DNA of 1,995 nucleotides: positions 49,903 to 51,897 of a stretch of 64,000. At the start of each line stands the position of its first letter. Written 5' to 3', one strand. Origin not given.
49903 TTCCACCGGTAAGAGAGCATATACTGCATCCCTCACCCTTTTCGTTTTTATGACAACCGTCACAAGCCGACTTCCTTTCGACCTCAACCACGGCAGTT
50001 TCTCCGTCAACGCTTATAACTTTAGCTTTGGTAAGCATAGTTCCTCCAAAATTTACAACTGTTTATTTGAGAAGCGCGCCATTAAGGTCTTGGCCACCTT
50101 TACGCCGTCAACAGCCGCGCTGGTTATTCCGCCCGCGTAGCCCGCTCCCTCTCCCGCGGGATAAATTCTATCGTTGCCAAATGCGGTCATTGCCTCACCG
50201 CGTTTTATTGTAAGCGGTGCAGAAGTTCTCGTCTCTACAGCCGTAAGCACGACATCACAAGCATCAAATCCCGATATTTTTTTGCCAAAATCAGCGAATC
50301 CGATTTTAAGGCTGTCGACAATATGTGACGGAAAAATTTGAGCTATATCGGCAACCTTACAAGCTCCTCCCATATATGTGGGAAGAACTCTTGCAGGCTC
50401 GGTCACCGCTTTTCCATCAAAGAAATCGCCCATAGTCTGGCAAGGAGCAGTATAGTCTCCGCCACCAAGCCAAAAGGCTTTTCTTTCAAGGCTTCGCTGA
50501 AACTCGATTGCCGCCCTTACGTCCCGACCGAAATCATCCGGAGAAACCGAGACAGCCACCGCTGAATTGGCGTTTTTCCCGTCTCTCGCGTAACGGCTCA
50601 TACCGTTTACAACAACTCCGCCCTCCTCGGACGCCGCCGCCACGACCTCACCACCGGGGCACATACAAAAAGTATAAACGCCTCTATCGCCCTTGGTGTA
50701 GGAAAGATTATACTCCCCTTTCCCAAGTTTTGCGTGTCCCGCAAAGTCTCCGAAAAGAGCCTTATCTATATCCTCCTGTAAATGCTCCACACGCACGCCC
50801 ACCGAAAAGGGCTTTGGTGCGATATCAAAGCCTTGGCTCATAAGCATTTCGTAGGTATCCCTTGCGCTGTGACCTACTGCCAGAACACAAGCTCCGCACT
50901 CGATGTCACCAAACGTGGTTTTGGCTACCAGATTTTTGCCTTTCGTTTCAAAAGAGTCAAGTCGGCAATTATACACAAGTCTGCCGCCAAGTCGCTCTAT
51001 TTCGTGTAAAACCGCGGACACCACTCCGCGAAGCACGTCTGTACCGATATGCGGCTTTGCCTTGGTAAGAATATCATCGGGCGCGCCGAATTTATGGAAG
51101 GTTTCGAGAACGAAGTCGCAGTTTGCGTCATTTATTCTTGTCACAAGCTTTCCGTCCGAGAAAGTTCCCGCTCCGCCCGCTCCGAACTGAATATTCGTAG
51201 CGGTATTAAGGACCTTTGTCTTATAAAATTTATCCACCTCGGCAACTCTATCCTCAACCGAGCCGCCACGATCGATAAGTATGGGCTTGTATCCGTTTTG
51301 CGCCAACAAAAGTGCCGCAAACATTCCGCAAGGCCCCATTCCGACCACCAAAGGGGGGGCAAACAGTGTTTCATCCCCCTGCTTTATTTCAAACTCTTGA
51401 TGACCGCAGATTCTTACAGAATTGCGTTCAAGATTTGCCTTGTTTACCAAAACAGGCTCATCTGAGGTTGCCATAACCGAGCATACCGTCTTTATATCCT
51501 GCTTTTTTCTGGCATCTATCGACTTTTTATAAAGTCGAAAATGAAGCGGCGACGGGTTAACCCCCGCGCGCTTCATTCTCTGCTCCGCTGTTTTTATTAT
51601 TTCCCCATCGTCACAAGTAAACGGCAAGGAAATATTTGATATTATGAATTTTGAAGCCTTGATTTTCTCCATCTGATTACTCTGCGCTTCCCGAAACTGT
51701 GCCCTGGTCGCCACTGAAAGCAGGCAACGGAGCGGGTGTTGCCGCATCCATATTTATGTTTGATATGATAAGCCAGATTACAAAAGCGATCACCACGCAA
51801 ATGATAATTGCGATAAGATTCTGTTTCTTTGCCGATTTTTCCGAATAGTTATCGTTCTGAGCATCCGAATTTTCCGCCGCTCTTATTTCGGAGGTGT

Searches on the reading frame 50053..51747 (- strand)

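Call 60: search_protein_families(library=pfam, proteins=[window:50053-51747:-], max_evalue=0.0001)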
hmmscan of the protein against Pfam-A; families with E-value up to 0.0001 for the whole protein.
window:50053-51747:- (564 aa): 3 families
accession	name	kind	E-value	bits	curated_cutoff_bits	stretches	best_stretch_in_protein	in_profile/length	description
PF21688.3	FAD-depend_C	-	1e-69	235.1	27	1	313-508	1-197/197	FAD-dependent protein, C-terminal domain-like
PF01266.30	DAO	-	2.5e-07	31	27.9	0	242-313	151-223/353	FAD dependent oxidoreductase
PF03486.20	HI0933_like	-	4.5e-06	26.7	50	0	133-374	4-191/244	HI0933-like protein Rossmann domain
